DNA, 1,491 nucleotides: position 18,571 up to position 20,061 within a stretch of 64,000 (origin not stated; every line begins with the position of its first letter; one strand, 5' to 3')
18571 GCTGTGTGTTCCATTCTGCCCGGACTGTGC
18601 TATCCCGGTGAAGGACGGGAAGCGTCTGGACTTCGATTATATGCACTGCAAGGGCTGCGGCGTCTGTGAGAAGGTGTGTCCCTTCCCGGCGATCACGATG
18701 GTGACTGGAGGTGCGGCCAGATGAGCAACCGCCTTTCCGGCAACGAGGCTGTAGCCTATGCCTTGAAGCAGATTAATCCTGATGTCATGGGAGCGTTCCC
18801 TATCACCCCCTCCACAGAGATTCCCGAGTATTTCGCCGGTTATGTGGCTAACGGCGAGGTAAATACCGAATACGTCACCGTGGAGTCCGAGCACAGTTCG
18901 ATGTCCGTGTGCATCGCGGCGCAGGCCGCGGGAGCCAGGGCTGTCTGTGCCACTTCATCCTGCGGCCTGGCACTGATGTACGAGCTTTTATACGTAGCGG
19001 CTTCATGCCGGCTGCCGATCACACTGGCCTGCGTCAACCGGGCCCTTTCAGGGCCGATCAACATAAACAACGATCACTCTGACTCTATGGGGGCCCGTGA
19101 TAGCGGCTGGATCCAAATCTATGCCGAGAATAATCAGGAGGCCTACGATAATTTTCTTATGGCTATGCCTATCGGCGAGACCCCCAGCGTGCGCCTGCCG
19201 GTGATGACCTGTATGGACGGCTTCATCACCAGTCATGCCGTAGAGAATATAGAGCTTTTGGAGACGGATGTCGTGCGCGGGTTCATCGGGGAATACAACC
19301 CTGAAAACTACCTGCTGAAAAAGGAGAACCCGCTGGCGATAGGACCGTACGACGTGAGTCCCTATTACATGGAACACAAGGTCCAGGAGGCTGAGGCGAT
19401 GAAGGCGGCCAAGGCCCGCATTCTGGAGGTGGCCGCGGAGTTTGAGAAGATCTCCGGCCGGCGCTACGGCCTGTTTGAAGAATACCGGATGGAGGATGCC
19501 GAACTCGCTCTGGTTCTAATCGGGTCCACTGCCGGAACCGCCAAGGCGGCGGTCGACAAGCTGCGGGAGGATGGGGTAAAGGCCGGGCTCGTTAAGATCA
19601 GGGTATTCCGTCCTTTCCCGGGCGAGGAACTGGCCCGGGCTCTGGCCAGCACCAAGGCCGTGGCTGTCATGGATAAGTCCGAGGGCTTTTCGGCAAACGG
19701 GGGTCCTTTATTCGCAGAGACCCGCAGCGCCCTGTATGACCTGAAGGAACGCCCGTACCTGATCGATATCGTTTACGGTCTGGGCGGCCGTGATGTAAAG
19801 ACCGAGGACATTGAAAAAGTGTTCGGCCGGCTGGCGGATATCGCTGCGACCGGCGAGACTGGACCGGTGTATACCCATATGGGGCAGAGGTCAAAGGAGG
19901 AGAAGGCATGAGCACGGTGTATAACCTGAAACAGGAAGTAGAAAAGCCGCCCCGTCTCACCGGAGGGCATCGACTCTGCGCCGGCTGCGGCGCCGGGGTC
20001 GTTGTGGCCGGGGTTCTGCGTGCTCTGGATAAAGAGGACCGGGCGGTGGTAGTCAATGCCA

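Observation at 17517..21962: Isoleucine-type T-box riboswitch controlling a four-subunit 2-oxoacid:ferredoxin oxidoreductase operon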

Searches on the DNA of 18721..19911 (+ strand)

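Call 62: search_rna_families(sources=[L051, L055, L057, L068, L069], threshold=evalue, max_evalue=0.001)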
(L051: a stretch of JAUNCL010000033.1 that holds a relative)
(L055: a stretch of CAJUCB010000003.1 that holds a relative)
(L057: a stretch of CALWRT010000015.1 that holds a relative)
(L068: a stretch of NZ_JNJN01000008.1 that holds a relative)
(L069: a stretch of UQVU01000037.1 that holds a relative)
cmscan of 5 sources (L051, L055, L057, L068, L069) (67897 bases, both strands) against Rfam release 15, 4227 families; matches with E-value up to 0.001: 6.
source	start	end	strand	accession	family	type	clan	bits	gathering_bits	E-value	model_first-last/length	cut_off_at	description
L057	2004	2228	+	RF00230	T-box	Cis-reg; leader;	-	82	93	3.4e-16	1-219/219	no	T-box leader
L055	5843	6066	+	RF00230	T-box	Cis-reg; leader;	-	79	93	2.1e-15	1-219/219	no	T-box leader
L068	5815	6040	+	RF00230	T-box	Cis-reg; leader;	-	69.3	93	6.6e-13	1-219/219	no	T-box leader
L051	4462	4691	+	RF00230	T-box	Cis-reg; leader;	-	66.5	93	3.3e-12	1-219/219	no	T-box leader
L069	2945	3181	+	RF00230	T-box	Cis-reg; leader;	-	60.5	93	1.2e-10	1-219/219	no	T-box leader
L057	5404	5518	+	RF01699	Clostridiales-1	Gene; sRNA;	-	35.6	48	0.00044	1-166/166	no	Clostridiales-1 RNA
